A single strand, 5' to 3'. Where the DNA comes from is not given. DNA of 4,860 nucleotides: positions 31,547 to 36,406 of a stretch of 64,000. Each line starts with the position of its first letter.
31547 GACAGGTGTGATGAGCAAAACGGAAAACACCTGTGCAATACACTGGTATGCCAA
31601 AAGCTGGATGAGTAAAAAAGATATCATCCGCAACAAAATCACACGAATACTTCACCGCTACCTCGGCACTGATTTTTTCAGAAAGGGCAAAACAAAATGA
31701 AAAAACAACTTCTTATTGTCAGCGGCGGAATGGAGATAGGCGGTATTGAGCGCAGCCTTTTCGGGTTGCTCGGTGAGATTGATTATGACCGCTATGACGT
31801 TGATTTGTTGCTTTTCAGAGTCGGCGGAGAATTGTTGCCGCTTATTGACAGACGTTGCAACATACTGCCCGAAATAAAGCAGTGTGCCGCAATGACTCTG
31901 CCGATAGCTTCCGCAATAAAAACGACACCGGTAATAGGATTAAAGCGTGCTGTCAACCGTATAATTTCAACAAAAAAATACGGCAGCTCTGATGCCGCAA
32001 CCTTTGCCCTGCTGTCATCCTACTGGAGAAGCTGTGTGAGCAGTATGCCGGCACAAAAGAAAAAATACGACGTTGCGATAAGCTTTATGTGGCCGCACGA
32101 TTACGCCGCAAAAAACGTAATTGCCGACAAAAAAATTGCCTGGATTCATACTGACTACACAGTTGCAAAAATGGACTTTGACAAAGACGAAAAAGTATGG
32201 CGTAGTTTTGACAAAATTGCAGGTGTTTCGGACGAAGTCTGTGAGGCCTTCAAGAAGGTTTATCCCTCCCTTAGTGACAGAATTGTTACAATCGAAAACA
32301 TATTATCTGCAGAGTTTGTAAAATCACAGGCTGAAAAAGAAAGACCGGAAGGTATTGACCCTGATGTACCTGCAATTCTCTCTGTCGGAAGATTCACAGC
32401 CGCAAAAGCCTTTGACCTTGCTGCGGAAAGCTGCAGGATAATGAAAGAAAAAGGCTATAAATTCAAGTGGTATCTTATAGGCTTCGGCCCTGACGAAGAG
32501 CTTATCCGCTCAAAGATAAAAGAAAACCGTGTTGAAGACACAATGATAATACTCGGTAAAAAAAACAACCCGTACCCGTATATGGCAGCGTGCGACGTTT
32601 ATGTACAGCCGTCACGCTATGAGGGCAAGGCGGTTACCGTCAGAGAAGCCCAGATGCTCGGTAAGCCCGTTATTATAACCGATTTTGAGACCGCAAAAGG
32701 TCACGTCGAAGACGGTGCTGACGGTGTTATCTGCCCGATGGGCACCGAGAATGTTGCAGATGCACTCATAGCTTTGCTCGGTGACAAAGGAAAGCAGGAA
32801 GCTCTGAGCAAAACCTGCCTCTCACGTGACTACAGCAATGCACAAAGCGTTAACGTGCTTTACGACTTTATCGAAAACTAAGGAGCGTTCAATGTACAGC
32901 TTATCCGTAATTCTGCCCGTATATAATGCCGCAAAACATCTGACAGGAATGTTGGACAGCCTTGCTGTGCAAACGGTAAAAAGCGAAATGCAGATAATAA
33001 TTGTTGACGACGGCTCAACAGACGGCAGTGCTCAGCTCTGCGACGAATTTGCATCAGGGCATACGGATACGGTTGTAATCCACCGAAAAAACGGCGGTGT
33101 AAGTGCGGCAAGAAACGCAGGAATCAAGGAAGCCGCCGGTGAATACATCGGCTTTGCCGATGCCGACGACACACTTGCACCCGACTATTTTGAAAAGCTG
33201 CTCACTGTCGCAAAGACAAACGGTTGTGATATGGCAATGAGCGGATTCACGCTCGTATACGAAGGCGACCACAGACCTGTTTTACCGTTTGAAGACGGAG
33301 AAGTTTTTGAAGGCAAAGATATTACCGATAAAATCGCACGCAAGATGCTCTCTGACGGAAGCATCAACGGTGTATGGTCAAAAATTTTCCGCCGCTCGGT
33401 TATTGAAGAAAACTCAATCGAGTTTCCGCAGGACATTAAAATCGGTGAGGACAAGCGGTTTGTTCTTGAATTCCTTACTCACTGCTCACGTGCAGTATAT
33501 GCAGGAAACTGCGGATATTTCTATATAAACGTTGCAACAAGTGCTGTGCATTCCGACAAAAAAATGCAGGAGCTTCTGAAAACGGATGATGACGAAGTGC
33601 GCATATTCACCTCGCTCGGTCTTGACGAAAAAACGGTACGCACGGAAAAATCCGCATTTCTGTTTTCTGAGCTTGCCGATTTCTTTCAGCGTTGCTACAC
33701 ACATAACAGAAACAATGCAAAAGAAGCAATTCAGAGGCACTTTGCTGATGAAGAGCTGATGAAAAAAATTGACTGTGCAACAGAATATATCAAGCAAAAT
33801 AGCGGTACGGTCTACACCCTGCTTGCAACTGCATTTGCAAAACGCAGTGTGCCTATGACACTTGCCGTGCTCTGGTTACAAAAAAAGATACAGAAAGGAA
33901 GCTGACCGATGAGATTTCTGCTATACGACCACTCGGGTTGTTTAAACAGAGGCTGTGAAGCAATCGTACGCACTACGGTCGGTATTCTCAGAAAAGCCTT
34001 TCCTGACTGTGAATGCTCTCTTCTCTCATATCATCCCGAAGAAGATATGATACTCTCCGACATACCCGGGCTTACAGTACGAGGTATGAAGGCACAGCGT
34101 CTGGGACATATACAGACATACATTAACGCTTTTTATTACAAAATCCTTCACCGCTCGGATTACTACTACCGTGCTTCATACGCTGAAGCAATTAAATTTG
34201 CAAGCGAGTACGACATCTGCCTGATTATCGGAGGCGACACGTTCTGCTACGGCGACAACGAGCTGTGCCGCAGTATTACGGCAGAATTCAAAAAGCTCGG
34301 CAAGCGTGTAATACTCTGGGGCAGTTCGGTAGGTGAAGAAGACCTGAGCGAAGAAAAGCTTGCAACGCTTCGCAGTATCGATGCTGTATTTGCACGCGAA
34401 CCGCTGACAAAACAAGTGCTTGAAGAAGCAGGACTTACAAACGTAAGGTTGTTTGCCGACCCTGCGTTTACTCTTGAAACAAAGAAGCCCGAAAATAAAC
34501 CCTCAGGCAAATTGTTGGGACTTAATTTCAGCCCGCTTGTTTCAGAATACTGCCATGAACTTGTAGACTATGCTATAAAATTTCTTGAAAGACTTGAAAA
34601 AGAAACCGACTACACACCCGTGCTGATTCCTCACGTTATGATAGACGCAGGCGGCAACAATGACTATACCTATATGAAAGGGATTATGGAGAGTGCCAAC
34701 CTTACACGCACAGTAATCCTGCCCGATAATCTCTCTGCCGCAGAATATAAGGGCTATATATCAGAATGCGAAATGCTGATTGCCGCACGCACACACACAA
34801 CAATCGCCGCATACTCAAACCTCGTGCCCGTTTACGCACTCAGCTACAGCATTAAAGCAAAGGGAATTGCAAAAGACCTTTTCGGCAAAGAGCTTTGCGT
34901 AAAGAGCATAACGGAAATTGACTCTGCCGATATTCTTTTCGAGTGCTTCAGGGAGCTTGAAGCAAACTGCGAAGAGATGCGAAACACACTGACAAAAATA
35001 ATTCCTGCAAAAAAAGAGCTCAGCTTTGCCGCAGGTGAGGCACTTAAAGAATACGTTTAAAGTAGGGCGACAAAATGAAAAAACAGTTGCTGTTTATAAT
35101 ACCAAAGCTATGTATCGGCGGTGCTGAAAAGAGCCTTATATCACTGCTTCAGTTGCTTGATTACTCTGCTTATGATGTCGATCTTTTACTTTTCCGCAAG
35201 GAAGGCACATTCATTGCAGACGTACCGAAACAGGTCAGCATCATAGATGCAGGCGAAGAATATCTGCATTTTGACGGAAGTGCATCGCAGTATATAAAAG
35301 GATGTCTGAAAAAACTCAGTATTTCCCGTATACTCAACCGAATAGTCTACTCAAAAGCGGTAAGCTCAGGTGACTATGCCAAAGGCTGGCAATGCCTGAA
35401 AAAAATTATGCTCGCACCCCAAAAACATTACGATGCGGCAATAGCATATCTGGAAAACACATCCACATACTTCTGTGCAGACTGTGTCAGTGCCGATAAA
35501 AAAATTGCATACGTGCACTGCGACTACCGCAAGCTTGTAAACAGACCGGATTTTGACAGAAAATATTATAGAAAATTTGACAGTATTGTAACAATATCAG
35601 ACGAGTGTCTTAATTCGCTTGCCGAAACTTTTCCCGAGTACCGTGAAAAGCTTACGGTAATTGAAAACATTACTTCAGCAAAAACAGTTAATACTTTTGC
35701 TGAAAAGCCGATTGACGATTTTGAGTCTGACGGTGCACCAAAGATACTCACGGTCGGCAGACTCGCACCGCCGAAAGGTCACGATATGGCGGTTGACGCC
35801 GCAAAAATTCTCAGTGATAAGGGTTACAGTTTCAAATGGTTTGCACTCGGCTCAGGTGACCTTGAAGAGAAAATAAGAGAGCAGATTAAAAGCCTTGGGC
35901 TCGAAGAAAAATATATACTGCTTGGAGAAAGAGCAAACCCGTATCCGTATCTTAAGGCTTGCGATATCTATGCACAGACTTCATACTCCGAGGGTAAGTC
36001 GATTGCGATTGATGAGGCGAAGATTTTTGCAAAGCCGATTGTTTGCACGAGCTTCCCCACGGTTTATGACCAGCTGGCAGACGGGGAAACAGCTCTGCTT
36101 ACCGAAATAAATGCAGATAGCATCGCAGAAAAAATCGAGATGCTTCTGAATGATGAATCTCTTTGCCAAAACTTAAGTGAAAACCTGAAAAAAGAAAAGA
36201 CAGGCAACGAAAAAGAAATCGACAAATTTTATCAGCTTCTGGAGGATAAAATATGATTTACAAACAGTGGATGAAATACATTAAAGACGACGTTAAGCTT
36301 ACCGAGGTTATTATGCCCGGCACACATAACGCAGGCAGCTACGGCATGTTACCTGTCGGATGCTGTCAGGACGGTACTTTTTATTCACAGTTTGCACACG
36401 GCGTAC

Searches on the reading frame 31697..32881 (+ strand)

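Call 113: search_protein_families(library=pfam, proteins=[window:31697-32881:+], max_evalue=0.00001)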
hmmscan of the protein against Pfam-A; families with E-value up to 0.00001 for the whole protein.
window:31697-32881:+ (394 aa): 2 families
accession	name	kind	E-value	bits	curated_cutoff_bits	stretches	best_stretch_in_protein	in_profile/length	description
PF00534.26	Glycos_transf_1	-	2.6e-25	89.4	26.4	1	212-372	3-167/172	Glycosyl transferases group 1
PF13692.12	Glyco_trans_1_4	-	8.5e-23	81.6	27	1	225-363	2-142/142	Glycosyl transferases group 1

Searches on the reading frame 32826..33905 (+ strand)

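Call 113: search_protein_families(library=pfam, proteins=[window:32826-33905:+], max_evalue=0.00001)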
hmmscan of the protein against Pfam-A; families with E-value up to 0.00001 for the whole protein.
window:32826-33905:+ (359 aa): 3 families
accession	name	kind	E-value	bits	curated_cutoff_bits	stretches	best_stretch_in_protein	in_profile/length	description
PF00535.33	Glycos_transf_2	-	1.8e-33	116.3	23.3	1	27-195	1-166/168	Glycosyl transferase family 2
PF13641.12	Glyco_tranf_2_3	-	1.8e-12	48.2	27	1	26-224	3-202/230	Glycosyltransferase like family 2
PF10111.15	Glyco_tranf_2_2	-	9.3e-12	45.4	27.3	1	27-131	1-108/276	Glycosyltransferase like family 2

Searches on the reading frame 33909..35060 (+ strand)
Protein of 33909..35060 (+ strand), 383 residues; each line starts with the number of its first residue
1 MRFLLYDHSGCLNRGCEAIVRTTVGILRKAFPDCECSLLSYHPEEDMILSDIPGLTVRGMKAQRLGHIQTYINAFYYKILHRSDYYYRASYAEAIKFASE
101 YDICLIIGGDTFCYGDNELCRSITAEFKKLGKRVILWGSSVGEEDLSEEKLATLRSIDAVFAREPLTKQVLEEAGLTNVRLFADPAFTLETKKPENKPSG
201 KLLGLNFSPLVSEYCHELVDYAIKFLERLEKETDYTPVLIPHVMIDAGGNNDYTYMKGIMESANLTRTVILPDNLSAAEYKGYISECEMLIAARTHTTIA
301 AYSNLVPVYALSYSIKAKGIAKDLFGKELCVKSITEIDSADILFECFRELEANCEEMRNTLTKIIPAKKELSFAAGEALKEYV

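Call 113: search_protein_families(library=pfam, proteins=[window:33909-35060:+], max_evalue=0.00001)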
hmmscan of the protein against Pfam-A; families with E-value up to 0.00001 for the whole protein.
window:33909-35060:+ (383 aa): 1 family
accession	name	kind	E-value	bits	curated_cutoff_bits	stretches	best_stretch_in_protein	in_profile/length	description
PF04230.19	PS_pyruv_trans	-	1.6e-33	117.3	25.3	1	13-314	1-279/280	Polysaccharide pyruvyl transferase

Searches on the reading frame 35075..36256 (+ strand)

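Call 113: search_protein_families(library=pfam, proteins=[window:35075-36256:+], max_evalue=0.00001)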
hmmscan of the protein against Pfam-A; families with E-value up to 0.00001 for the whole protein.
window:35075-36256:+ (393 aa): 2 families
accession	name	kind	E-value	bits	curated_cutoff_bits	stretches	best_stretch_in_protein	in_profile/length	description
PF00534.26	Glycos_transf_1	-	4.4e-29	101.7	26.4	1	218-373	12-171/172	Glycosyl transferases group 1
PF13692.12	Glyco_trans_1_4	-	4.2e-22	79.4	27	1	222-360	2-142/142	Glycosyl transferases group 1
